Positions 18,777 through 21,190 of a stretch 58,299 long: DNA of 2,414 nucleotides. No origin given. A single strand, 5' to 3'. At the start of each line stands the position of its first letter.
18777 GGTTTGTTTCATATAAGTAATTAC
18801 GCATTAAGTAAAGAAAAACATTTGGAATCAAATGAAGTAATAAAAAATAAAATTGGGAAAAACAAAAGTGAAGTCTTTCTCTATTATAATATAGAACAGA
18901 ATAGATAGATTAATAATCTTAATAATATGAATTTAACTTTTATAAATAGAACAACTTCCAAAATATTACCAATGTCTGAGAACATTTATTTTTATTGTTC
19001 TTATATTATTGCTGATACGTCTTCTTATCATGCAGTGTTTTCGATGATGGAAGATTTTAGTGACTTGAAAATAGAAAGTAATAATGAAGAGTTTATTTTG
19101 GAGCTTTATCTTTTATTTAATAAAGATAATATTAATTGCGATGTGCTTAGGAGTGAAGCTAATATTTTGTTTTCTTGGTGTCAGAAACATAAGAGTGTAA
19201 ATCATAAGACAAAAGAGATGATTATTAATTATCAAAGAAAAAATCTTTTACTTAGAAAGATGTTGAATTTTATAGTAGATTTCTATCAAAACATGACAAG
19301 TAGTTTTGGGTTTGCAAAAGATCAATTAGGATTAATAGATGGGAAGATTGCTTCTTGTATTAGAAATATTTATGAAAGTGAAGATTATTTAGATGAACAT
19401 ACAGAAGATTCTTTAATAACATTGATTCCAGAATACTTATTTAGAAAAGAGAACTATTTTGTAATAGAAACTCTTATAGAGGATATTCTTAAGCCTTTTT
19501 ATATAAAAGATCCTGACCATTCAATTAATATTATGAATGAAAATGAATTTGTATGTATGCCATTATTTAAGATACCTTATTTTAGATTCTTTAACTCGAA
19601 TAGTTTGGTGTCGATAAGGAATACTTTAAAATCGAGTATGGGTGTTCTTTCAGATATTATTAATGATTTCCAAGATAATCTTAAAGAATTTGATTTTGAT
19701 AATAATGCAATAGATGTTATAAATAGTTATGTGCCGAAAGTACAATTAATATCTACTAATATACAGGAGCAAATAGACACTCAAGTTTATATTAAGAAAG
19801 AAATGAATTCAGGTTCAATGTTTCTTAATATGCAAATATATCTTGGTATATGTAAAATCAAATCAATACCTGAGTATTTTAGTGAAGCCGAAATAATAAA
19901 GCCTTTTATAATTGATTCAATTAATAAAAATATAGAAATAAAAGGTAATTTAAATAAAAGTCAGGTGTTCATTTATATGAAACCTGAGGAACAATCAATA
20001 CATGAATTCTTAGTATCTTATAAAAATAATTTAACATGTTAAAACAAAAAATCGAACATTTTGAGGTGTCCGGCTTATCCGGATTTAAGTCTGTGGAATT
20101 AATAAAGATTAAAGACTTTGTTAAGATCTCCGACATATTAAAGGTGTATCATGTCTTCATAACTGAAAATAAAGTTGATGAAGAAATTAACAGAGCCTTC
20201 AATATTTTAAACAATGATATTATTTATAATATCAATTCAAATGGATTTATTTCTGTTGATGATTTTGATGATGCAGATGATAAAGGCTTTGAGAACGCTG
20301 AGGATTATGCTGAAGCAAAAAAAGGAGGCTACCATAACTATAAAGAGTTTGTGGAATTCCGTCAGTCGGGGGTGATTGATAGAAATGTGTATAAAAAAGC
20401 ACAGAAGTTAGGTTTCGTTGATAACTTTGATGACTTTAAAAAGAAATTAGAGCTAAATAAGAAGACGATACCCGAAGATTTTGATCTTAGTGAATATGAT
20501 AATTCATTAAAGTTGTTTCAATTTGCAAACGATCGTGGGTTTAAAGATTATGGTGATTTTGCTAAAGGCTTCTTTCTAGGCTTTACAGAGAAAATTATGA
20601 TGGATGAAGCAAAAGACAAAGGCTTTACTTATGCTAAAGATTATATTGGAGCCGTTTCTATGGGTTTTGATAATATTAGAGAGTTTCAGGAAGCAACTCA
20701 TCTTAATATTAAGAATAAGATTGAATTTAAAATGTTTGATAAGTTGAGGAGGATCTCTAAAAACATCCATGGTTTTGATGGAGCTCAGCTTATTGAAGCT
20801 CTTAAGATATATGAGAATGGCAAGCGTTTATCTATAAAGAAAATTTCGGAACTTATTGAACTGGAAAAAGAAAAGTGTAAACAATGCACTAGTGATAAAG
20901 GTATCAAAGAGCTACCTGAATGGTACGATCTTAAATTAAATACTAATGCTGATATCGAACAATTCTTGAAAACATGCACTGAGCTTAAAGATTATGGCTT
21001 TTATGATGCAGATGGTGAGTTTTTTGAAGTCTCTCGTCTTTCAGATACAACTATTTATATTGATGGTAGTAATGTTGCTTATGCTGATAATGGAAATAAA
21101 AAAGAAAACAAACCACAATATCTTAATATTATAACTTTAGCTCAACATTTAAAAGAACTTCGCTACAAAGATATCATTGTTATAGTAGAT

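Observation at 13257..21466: Candidate undescribed system: orphan protein + six tandem MELLYID-family paralogues + translationally coupled NYN RNase in one AT-rich operon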

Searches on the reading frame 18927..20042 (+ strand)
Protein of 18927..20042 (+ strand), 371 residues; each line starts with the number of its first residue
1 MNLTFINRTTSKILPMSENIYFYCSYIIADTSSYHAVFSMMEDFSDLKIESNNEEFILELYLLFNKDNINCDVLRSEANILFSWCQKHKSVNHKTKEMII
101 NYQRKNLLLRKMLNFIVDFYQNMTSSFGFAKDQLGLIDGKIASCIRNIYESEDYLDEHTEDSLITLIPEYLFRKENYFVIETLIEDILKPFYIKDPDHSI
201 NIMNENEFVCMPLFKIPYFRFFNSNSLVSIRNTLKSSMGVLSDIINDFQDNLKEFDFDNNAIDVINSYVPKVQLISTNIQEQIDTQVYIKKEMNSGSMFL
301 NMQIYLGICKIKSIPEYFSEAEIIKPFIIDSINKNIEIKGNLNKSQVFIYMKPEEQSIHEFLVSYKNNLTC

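Call 3: search_protein_families(library=pfam, proteins=[window:18927-20042:+], max_evalue=1)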
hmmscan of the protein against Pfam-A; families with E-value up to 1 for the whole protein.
window:18927-20042:+ (371 aa): 1 family
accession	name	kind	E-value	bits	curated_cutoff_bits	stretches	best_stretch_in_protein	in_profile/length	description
PF19038.6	Fuz_longin_3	-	0.049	14.8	24.3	1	25-89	55-102/102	Third Longin domain of FUZ, MON1 and HPS1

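Call 4: search_protein_families(library=padloc, proteins=[window:18927-20042:+], max_evalue=1)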
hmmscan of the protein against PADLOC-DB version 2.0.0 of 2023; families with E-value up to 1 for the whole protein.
window:18927-20042:+ (371 aa): 0 families

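Call 5: search_protein_families(library=ncbifam, proteins=[window:18927-20042:+], max_evalue=1)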
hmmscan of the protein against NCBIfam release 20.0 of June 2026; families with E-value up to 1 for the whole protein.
window:18927-20042:+ (371 aa): 1 family
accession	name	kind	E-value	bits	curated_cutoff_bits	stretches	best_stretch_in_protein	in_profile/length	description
NF003357.0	PRK04406.1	equivalog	0.82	9.9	122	1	241-298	9-63/75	hypothetical protein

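Call 9: search_protein_families(library=phrogs, proteins=[window:18927-20042:+], max_evalue=1)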
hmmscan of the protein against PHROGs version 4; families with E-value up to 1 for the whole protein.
window:18927-20042:+ (371 aa): 2 families
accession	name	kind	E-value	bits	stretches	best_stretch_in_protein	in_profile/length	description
phrog_27588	-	unknown function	0.0042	18.2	0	92-169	39-110/128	-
phrog_13073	-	unknown function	0.096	13.8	1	239-304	18-82/109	-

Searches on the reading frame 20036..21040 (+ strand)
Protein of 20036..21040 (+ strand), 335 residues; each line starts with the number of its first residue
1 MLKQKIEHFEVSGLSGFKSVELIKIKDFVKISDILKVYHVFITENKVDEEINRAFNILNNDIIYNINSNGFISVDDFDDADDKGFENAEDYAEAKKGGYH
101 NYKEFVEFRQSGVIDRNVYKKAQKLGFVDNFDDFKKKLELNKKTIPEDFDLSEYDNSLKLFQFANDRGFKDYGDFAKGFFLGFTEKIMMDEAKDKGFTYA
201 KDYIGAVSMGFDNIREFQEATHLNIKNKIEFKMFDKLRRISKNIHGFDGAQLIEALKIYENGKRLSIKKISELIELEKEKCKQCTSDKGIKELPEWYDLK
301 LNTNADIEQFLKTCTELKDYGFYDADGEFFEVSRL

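Call 60: predict_structure(alignment_id=A4)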
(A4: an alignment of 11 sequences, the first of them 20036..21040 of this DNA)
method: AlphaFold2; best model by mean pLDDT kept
length: 335 residues; sequences in the alignment: 11
mean_pLDDT: 88.4   pTM: 0.60
mean pLDDT of the five models: 88.4, 87.0, 86.9, 86.7, 86.5
residues with pLDDT >= 90: 209; 70-90: 112; 50-70: 12; < 50: 2
segments of 3 or more residues with pLDDT < 50: none
pLDDT, mean of each block of 10 residues (from residue 1): 72 83 92 90 79 89 91 91 90 85 83 75 92 89 74 83 93 94 94 95 94 95 92 93 88 92 94 93 79 90 93 90 91 87
secondary structure, 60 per line:
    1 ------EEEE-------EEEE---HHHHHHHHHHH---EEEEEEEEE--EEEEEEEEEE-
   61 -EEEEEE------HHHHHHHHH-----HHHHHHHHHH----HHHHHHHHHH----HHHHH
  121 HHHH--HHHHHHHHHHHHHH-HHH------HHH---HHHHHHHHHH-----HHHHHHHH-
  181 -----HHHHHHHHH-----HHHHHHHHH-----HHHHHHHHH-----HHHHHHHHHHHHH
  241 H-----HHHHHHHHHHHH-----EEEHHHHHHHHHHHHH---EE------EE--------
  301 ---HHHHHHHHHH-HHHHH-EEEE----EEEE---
elements in order: E7-10 E18-21 H25-35 E39-47 E50-59 E62-67 H74-82 H88-97 H102-111 H116-124 H127-140 H157-166 H172-179 H186-194 H200-208 H214-222 H228-241 H247-258 E264-266 H267-279 H304-313 H315-319 E321-324 E329-332

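Call 66: fold_search(model_id=the predicted structure, library=pdb)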
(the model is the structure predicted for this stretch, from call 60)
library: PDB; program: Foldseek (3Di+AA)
matches with E <= 10: 417; with E <= 0.001: 0
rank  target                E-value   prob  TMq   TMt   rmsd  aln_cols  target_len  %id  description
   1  7ohr_k                1.7e-01  0.95  0.13  0.49   3.1        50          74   20  Nog1-TAP associated immature ribosomal particle population E from S. cerevisiae (released 2021-11-10)
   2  8bv0_A                2.8e-01  0.23  0.16  0.16  14.5       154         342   19  Binary complex between the NB-ARC domain from the Tomato immune receptor NRC1 and the SPRY domain-containing effector  (released 2022-12-21)
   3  2p7k_A                4.0e-01  0.28  0.11  0.25   5.8        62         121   11  Crystal structure of genomically encoded fosfomycin resistance protein, FosX, from Listeria monocytogenes (hexagonal f (released 2007-07-17)
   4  3l7t_A                4.5e-01  0.41  0.12  0.25   5.9        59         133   19  Crystal structure of SMU.1112c (released 2010-12-29)
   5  6ske_A                6.1e-01  0.18  0.12  0.03  16.8       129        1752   10  Teneurin 2 in complex with Latrophilin 2 Lec domain (released 2020-02-12)
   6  6gng_B                6.1e-01  0.07  0.08  0.06  10.6        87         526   10  Granule Bound Starch Synthase I from Cyanophora paradoxa bound to acarbose and ADP (released 2018-07-25)
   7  5hcw_D                7.3e-01  0.21  0.10  0.22   5.4        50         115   10  Crystal structure of C-As lyase with mutations Y100H and V102F (monoclinic form) (released 2017-01-18)
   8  4jwt                  7.7e-01  0.21  0.11  0.14  11.1        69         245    9  Crystal structure of a putative 5'-methylthioadenosine/S-adenosylhomocysteine nucleosidase from Sulfurimonas denitrifica (released 2013-05-08)
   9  6aym_A                9.3e-01  0.30  0.11  0.15   4.2        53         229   15  Crystal structure of Campylobacter jejuni 5'-methylthioadenosine/S-adenosyl homocysteine nucleosidase (MTAN) (released 2018-09-12)
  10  5l20_A                9.3e-01  0.14  0.09  0.23  10.7        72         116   12  Crystal Structure of a Clostripain (BT_0727) from Bacteroides thetaiotaomicron ATCC 29148 in Complex with Peptide Inhi (released 2017-08-02)
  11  6fb3_A                9.3e-01  0.13  0.12  0.03  16.8       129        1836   10  Teneurin 2 Partial Extracellular Domain (released 2018-03-28)
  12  6ayq_B                9.8e-01  0.25  0.10  0.14   4.1        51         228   10  Crystal structure of Campylobacter jejuni 5'-methylthioadenosine/S-adenosyl homocysteine nucleosidase (MTAN) complexed (released 2018-09-12)
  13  6n9j_B                9.8e-01  0.16  0.09  0.08   9.8        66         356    6  X-ray structure of a secreted C11 cysteine protease from Bacteroides thetaiotaomicron in complex with an irreversible  (released 2019-12-11)
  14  4p54                  1.0e+00  0.28  0.11  0.15   4.0        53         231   13  Crystal Structure of the Helicobacter pylori MTAN-D198N mutant with 5'-methylthioadenosine in the active site. (released 2014-04-02)
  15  3o47_A                1.0e+00  0.25  0.10  0.12   9.6        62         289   10  Crystal structure of ARFGAP1-ARF1 fusion protein (released 2010-08-11)
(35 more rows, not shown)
